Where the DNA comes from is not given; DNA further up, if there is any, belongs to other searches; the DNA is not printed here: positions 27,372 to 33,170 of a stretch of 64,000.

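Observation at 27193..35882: NfeD - flotillin - giant AAA+ ATPase - zinc-ribbon operon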

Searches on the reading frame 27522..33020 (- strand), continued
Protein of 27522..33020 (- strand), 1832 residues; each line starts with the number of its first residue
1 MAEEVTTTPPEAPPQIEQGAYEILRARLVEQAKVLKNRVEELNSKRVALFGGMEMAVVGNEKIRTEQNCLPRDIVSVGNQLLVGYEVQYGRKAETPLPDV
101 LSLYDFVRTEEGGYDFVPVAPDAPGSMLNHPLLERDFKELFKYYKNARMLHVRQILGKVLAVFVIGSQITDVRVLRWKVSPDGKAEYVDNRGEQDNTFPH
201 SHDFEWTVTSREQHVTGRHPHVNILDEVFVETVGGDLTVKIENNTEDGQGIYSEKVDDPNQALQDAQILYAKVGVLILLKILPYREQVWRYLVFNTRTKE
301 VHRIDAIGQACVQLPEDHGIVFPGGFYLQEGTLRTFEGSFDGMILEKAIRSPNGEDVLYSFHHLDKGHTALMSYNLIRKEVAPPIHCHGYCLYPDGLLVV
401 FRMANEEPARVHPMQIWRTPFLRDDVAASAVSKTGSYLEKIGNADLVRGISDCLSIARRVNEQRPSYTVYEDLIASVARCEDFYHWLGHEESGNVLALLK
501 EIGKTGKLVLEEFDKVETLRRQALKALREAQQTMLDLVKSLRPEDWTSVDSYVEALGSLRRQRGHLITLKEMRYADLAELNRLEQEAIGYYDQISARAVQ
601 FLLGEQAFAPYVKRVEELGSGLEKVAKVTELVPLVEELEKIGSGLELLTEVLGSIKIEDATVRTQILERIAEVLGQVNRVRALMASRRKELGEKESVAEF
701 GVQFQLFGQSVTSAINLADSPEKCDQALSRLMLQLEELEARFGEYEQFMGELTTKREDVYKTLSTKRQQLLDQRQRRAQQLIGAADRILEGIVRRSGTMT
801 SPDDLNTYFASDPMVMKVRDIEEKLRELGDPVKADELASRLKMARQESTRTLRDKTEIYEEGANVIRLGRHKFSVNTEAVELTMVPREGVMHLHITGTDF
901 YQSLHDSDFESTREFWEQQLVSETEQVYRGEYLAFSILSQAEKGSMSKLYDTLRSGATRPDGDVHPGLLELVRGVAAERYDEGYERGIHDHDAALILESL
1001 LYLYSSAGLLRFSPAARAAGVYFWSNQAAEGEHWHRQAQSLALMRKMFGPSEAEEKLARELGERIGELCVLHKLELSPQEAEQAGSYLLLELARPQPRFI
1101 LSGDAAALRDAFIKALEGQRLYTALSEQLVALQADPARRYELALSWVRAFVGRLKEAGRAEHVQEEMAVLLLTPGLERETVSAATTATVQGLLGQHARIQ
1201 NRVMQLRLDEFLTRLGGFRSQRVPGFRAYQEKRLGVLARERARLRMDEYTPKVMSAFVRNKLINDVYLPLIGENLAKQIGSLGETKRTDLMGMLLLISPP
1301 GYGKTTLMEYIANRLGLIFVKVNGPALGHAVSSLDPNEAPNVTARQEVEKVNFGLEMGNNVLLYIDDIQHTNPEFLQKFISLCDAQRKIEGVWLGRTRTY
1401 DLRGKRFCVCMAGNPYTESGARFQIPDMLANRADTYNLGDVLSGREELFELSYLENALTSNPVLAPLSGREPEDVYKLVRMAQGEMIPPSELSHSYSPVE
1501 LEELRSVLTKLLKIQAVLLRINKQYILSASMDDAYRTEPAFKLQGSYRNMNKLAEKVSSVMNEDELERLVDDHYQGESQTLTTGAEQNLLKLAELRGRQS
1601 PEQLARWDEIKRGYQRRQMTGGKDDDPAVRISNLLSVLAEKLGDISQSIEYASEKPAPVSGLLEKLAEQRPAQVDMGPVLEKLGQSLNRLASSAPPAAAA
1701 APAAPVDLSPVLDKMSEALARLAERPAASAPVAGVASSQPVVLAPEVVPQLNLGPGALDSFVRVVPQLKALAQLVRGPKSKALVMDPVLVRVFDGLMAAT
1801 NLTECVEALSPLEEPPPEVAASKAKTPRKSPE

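Call 16: find_homologous_proteins(query=window:27522-33020:-, max_evalue=0.00001)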
Query window:27522-33020:- (1832 aa): 5798 proteins with E <= 0.00001 among 8000 candidates; the best 120 are listed.
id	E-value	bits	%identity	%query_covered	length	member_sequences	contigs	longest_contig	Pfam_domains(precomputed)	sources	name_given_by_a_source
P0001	0.0e+0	4092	100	100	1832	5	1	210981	PF12458.14,PF00004.36,PF13401.13,PF25472.2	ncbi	ncbi:MAG: hypothetical protein AMXMBFR33_09030 [Candidatus Xenobia bacterium]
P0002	0.0e+0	3502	85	100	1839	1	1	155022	PF12458.14,PF00004.36,PF25472.2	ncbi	-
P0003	0.0e+0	2385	59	99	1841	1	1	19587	PF12458.14,PF00004.36,PF25472.2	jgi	-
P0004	0.0e+0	2368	59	99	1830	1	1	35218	PF12458.14,PF00004.36,PF25472.2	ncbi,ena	-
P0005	0.0e+0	2364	58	99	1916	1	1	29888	PF12458.14,PF00004.36,PF13401.13,PF25472.2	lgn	-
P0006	0.0e+0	2338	59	99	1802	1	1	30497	PF12458.14,PF00004.36,PF13401.13,PF07728.21,PF25472.2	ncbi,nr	ncbi:MAG: DNA repair ATPase [Armatimonadetes bacterium]|nr:DNA repair ATPase [Armatimonadota bacteri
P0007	0.0e+0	2302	58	94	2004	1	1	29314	PF12458.14,PF00004.36,PF13401.13,PF25472.2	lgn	-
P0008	0.0e+0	2301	55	99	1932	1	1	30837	PF12458.14,PF00004.36,PF25472.2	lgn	-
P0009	0.0e+0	2298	56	98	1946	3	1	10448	PF12458.14,PF00004.36,PF13401.13,PF25472.2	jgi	jgi:hypothetical protein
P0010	0.0e+0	2296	56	99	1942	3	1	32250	PF12458.14,PF00004.36,PF13401.13,PF25472.2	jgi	-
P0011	0.0e+0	2291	57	99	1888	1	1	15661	PF12458.14,PF00004.36,PF25472.2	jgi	-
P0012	0.0e+0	2282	57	95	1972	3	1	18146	PF12458.14,PF00004.36,PF13401.13,PF25472.2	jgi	jgi:hypothetical protein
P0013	0.0e+0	2266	56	99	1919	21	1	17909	PF12458.14,PF00004.36,PF13401.13,PF25472.2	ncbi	-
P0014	0.0e+0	2264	55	99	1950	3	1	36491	PF12458.14,PF00004.36,PF25472.2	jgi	jgi:hypothetical protein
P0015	0.0e+0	2264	56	99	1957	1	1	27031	PF12458.14,PF00004.36,PF25472.2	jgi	-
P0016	0.0e+0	2253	60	93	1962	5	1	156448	PF12458.14,PF00004.36,PF13401.13,PF25472.2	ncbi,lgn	-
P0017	0.0e+0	2226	58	95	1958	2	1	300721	PF12458.14,PF00004.36,PF13401.13,PF25472.2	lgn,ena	-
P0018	0.0e+0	2204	57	96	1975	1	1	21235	PF12458.14,PF00004.36,PF13401.13,PF25472.2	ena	-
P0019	0.0e+0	2177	58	94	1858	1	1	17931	PF12458.14,PF00004.36,PF07728.21,PF25472.2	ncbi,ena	-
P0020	0.0e+0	2176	56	96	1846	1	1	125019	PF12458.14,PF00004.36,PF05496.19,PF25472.2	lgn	-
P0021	0.0e+0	2171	57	95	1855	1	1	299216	PF12458.14,PF00004.36,PF25472.2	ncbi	-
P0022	0.0e+0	2162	59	90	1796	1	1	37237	PF12458.14,PF00004.36,PF07728.21,PF25472.2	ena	-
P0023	0.0e+0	2161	55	99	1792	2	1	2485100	PF12458.14,PF00004.36,PF25472.2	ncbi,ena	-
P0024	0.0e+0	2159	57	96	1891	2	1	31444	PF12458.14,PF00004.36,PF13401.13,PF07728.21,PF25472.2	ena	-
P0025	0.0e+0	2153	58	94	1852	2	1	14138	PF12458.14,PF00004.36,PF13401.13,PF07728.21,PF25472.2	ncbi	-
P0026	0.0e+0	2146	57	95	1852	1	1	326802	PF12458.14,PF00004.36,PF07728.21,PF25472.2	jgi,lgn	-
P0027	0.0e+0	2145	58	94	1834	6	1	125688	PF12458.14,PF00004.36,PF25472.2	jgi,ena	-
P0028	0.0e+0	2140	56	94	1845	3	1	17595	PF12458.14,PF00004.36,PF13401.13,PF07728.21,PF25472.2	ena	-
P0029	0.0e+0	2138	55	99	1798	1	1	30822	PF12458.14,PF00004.36,PF07728.21,PF25472.2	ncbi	-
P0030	0.0e+0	2137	58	93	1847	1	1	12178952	PF12458.14,PF00004.36,PF25472.2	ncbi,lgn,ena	-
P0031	0.0e+0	2136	54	99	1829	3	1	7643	PF12458.14,PF00004.36,PF07728.21,PF25472.2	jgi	jgi:hypothetical protein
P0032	0.0e+0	2134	58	92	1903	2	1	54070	PF12458.14,PF00004.36,PF07728.21,PF25472.2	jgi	jgi:hypothetical protein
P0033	0.0e+0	2134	56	93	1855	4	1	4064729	PF12458.14,PF00004.36,PF25472.2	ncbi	-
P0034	0.0e+0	2132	56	94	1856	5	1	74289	PF12458.14,PF00004.36,PF25472.2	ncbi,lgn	-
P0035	0.0e+0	2131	55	99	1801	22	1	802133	PF12458.14,PF00004.36,PF25472.2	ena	-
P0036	0.0e+0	2129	56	94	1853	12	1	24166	PF12458.14,PF00004.36,PF25472.2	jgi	jgi:MoxR-like ATPase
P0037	0.0e+0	2123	58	90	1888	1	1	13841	PF12458.14,PF00004.36,PF25472.2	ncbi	-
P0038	0.0e+0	2122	57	93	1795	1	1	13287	PF12458.14,PF00004.36,PF25472.2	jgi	-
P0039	0.0e+0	2122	57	95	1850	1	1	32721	PF12458.14,PF00004.36,PF13401.13,PF07728.21,PF25472.2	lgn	-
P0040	0.0e+0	2117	56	93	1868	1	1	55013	PF12458.14,PF00004.36,PF25472.2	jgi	jgi:hypothetical protein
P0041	0.0e+0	2117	56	98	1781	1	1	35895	PF12458.14,PF00004.36,PF07728.21,PF25472.2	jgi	jgi:hypothetical protein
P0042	0.0e+0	2117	58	91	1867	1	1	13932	PF12458.14,PF00004.36,PF13401.13,PF07728.21,PF25472.2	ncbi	-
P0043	0.0e+0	2117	56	98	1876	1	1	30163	PF12458.14,PF00004.36,PF13401.13,PF07728.21,PF25472.2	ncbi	-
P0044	0.0e+0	2116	55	98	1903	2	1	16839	PF12458.14,PF00004.36,PF07728.21,PF25472.2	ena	-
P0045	0.0e+0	2114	75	68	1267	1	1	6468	PF12458.14,PF25472.2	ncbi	ncbi:MAG: DNA repair ATPase, partial [Candidatus Eremiobacterota bacterium]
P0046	0.0e+0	2113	55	98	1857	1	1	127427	PF12458.14,PF00004.36,PF25472.2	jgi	jgi:hypothetical protein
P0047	0.0e+0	2113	58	93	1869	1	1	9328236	PF12458.14,PF00004.36,PF13401.13,PF07728.21,PF25472.2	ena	-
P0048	0.0e+0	2113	56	94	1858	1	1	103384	PF12458.14,PF00004.36,PF25472.2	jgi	jgi:hypothetical protein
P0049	0.0e+0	2112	57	93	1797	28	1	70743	PF12458.14,PF00004.36,PF07728.21,PF25472.2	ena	-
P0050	0.0e+0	2110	56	93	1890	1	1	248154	PF12458.14,PF00004.36,PF07728.21,PF25472.2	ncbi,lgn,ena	-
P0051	0.0e+0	2110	57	95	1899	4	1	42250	PF12458.14,PF00004.36,PF13401.13,PF25472.2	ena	-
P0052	0.0e+0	2110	57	93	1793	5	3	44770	PF12458.14,PF00004.36,PF07728.21,PF25472.2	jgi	jgi:hypothetical protein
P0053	0.0e+0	2109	58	90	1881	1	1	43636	PF12458.14,PF00004.36,PF25472.2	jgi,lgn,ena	-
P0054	0.0e+0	2109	54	99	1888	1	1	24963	PF12458.14,PF00004.36,PF13401.13,PF07728.21,PF25472.2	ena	-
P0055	0.0e+0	2108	56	95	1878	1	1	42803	PF12458.14,PF00004.36,PF07728.21,PF25472.2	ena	-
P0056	0.0e+0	2108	56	93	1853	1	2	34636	PF12458.14,PF00004.36,PF13401.13,PF25472.2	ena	-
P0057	0.0e+0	2106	54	98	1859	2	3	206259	PF12458.14,PF00004.36,PF25472.2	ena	-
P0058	0.0e+0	2106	56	94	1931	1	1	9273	PF12458.14,PF00004.36,PF25472.2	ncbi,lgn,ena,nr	ncbi:MAG: DNA repair ATPase [Thermoanaerobaculia bacterium]|nr:DNA repair ATPase [Thermoanaerobaculi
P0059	0.0e+0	2106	59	89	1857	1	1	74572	PF12458.14,PF00004.36,PF13401.13,PF07728.21,PF25472.2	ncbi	-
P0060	0.0e+0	2105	59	89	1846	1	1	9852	PF12458.14,PF00004.36,PF13401.13,PF25472.2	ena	-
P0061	0.0e+0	2105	56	94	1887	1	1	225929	PF12458.14,PF00004.36,PF07728.21,PF25472.2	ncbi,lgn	-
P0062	0.0e+0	2104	57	94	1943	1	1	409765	PF12458.14,PF00004.36,PF13401.13,PF25472.2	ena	-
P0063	0.0e+0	2104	58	90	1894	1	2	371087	PF12458.14,PF00004.36,PF25472.2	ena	-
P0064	0.0e+0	2102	55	97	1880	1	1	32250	PF12458.14,PF00004.36,PF07728.21,PF25472.2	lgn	-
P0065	0.0e+0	2100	56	94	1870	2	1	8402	PF12458.14,PF00004.36,PF25472.2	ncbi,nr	ncbi:MAG: AAA family ATPase [Acidobacteria bacterium]|nr:MAG: AAA family ATPase [Acidobacteriota bac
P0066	0.0e+0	2100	58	90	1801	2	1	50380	PF12458.14,PF00004.36,PF25472.2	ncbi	ncbi:MAG: hypothetical protein AMXMBFR64_42230 [Myxococcales bacterium]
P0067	0.0e+0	2098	57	92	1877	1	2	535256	PF12458.14,PF00004.36,PF13401.13,PF07728.21,PF25472.2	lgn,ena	-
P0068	0.0e+0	2097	57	90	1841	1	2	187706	PF12458.14,PF00004.36,PF13401.13,PF25472.2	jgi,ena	jgi:hypothetical protein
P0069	0.0e+0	2096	55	95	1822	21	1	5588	PF12458.14,PF00004.36,PF05496.19,PF07728.21,PF25472.2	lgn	-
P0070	0.0e+0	2096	56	95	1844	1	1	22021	PF12458.14,PF00004.36,PF13401.13,PF07728.21,PF25472.2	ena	-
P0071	0.0e+0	2096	57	89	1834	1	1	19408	PF12458.14,PF00004.36,PF25472.2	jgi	jgi:hypothetical protein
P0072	0.0e+0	2095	55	97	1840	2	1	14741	PF12458.14,PF00004.36,PF13401.13,PF25472.2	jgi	jgi:hypothetical protein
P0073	0.0e+0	2095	58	90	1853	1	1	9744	PF12458.14,PF00004.36,PF07728.21,PF25472.2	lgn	-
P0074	0.0e+0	2095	55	95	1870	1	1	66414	PF12458.14,PF00004.36,PF07728.21,PF25472.2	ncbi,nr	ncbi:MAG: AAA family ATPase [bacterium]|nr:AAA family ATPase [bacterium]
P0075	0.0e+0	2094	56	94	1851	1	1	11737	PF12458.14,PF00004.36,PF05496.19,PF25472.2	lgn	-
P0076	0.0e+0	2092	56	94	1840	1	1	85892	PF12458.14,PF00004.36,PF25472.2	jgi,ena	-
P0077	0.0e+0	2091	58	89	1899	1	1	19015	PF12458.14,PF00004.36,PF25472.2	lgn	-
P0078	0.0e+0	2086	55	95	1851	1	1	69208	PF12458.14,PF00004.36,PF07728.21,PF25472.2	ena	-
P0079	0.0e+0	2086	58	90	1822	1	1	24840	PF12458.14,PF00004.36,PF13401.13,PF25472.2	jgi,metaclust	metaclust:\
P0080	0.0e+0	2085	56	95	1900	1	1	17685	PF12458.14,PF00004.36,PF13401.13,PF07728.21,PF25472.2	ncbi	-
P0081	0.0e+0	2085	56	93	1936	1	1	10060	PF12458.14,PF00004.36,PF13401.13,PF07728.21,PF25472.2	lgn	-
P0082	0.0e+0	2084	54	97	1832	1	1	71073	PF12458.14,PF00004.36,PF13401.13,PF07728.21,PF25472.2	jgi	-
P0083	0.0e+0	2082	56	94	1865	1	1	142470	PF12458.14,PF00004.36,PF25472.2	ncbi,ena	-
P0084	0.0e+0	2080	57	90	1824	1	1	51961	PF12458.14,PF00004.36,PF07728.21,PF25472.2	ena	-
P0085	0.0e+0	2079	57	90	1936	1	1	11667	PF12458.14,PF00004.36,PF07728.21,PF25472.2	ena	-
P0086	0.0e+0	2076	55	95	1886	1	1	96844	PF12458.14,PF00004.36,PF07728.21,PF25472.2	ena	-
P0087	0.0e+0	2076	57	90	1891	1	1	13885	PF12458.14,PF00004.36,PF25472.2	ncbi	ncbi:MAG: DNA repair ATPase [Acidobacteriota bacterium]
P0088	0.0e+0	2075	55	95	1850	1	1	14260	PF12458.14,PF00004.36,PF07728.21,PF25472.2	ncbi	-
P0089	0.0e+0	2073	57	90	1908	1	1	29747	PF12458.14,PF00004.36,PF25472.2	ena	-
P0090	0.0e+0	2070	54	98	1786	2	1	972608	PF12458.14,PF00004.36,PF13401.13,PF07728.21,PF25472.2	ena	-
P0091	0.0e+0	2064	56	94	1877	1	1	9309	PF12458.14,PF00004.36,PF13401.13,PF07728.21,PF25472.2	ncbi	-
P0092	0.0e+0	2063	56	90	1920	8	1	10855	PF12458.14,PF00004.36,PF13401.13,PF07728.21,PF25472.2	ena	-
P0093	0.0e+0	2063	56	94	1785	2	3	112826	PF12458.14,PF00004.36,PF25472.2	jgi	-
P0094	0.0e+0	2058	55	92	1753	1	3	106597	PF12458.14,PF00004.36,PF13401.13,PF07728.21,PF25472.2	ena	-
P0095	0.0e+0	2058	52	99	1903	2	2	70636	PF12458.14,PF00004.36,PF13401.13,PF07728.21,PF25472.2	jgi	jgi:hypothetical protein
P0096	0.0e+0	2055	56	93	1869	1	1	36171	PF12458.14,PF00004.36,PF13401.13,PF25472.2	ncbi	ncbi:MAG: DNA repair ATPase [Acidobacteriota bacterium]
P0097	0.0e+0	2054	53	94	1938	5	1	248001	PF12458.14,PF00004.36,PF07728.21,PF25472.2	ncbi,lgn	-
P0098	0.0e+0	2052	56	90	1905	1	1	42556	PF12458.14,PF00004.36,PF13401.13,PF07728.21,PF25472.2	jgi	jgi:hypothetical protein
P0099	0.0e+0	2051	52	99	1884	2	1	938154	PF12458.14,PF00004.36,PF25472.2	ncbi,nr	ncbi:MAG: DNA repair ATPase [Deltaproteobacteria bacterium]|nr:DNA repair ATPase [Deltaproteobacteri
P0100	0.0e+0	2049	56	90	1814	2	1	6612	PF12458.14,PF00004.36,PF25472.2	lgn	-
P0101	0.0e+0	2047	55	92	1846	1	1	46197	PF12458.14,PF00004.36,PF07728.21,PF25472.2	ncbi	-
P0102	0.0e+0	2047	55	94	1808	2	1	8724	PF12458.14,PF00004.36,PF25472.2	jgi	jgi:hypothetical protein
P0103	0.0e+0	2046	51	98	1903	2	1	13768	PF12458.14,PF00004.36,PF07728.21,PF25472.2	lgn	-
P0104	0.0e+0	2045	51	98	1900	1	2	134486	PF12458.14,PF00004.36,PF07728.21,PF25472.2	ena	-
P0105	0.0e+0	2044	55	94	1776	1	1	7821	PF12458.14,PF00004.36,PF25472.2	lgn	-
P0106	0.0e+0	2044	52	98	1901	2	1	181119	PF12458.14,PF00004.36,PF13401.13,PF07728.21,PF25472.2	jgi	jgi:hypothetical protein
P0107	0.0e+0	2044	58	87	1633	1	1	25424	PF12458.14,PF00004.36,PF07728.21,PF25472.2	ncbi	ncbi:MAG: DNA repair ATPase, partial [Acidobacteriota bacterium]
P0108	0.0e+0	2041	55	89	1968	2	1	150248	PF12458.14,PF00004.36,PF07728.21,PF25472.2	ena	-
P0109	0.0e+0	2040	55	91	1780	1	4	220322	PF12458.14,PF00004.36,PF25472.2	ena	-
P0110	0.0e+0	2040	54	94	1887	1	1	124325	PF12458.14,PF00004.36,PF05496.19,PF25472.2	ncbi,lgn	-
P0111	0.0e+0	2039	55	93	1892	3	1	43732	PF12458.14,PF00004.36,PF07728.21,PF25472.2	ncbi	-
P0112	0.0e+0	2039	56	91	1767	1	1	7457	PF12458.14,PF00004.36,PF07728.21,PF25472.2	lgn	-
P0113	0.0e+0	2039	52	97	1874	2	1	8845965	PF12458.14,PF00004.36,PF07728.21,PF25472.2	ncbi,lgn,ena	-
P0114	0.0e+0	2037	56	90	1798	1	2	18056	PF12458.14,PF00004.36,PF07728.21,PF25472.2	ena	-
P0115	0.0e+0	2037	53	94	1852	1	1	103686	PF12458.14,PF00004.36,PF13401.13,PF25472.2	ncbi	-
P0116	0.0e+0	2037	55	94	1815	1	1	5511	PF12458.14,PF00004.36,PF13401.13,PF07728.21,PF25472.2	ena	-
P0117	0.0e+0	2036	55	92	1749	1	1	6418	PF12458.14,PF00004.36,PF07728.21,PF25472.2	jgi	jgi:MoxR-like ATPase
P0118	0.0e+0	2036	52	98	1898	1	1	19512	PF12458.14,PF00004.36,PF13401.13,PF07728.21,PF25472.2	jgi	jgi:hypothetical protein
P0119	0.0e+0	2035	56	92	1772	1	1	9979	PF12458.14,PF00004.36,PF25472.2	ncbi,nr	ncbi:MAG TPA: DNA repair ATPase [Thermoanaerobaculia bacterium]|nr:DNA repair ATPase [Thermoanaeroba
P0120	0.0e+0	2034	56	89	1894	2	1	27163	PF12458.14,PF00004.36,PF07728.21,PF25472.2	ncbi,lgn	-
